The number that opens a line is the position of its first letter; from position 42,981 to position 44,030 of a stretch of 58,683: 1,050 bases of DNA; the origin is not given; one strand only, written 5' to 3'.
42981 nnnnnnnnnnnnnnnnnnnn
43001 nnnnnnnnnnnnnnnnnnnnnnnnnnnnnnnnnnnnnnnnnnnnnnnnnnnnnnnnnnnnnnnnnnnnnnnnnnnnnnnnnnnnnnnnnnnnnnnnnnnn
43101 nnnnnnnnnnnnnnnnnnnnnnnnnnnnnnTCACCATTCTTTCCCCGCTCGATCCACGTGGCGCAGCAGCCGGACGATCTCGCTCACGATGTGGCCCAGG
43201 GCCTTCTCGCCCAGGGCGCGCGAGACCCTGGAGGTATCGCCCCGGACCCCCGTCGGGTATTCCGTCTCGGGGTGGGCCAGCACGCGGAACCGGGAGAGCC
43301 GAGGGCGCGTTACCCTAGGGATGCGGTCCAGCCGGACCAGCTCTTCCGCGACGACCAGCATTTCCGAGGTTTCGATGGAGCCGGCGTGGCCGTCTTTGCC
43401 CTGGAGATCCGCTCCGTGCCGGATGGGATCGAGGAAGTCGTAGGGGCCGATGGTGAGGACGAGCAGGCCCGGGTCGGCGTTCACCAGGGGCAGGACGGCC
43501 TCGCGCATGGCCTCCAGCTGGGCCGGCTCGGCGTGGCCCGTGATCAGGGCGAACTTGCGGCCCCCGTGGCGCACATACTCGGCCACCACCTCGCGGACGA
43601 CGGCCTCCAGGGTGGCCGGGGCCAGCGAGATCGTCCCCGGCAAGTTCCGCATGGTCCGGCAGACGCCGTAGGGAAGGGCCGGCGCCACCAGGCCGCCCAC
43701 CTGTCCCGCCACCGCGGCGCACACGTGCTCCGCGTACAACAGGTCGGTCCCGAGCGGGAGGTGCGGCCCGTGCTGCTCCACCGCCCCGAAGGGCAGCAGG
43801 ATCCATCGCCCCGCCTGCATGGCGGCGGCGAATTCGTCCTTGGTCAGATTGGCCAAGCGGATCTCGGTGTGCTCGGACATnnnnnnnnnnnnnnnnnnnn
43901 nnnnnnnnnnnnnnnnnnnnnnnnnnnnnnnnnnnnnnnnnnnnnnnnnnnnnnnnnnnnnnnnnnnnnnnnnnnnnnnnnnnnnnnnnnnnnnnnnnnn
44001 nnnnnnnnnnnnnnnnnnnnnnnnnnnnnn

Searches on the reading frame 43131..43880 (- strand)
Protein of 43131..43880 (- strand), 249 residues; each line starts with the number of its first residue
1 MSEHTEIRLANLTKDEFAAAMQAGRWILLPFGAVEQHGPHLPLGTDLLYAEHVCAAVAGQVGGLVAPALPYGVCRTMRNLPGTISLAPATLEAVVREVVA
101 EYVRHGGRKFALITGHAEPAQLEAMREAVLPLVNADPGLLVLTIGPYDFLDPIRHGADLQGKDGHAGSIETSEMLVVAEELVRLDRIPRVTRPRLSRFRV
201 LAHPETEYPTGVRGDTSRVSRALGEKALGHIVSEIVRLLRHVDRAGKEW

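Call 41: search_protein_families(library=pfam, proteins=[window:43131-43880:-], max_evalue=0.00001)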
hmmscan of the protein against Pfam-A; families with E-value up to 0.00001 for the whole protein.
window:43131-43880:- (249 aa): 1 family
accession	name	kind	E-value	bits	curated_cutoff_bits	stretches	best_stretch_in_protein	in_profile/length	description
PF02633.19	Creatininase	-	1.4e-54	185.4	31.3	1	10-239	1-238/238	Creatinine amidohydrolase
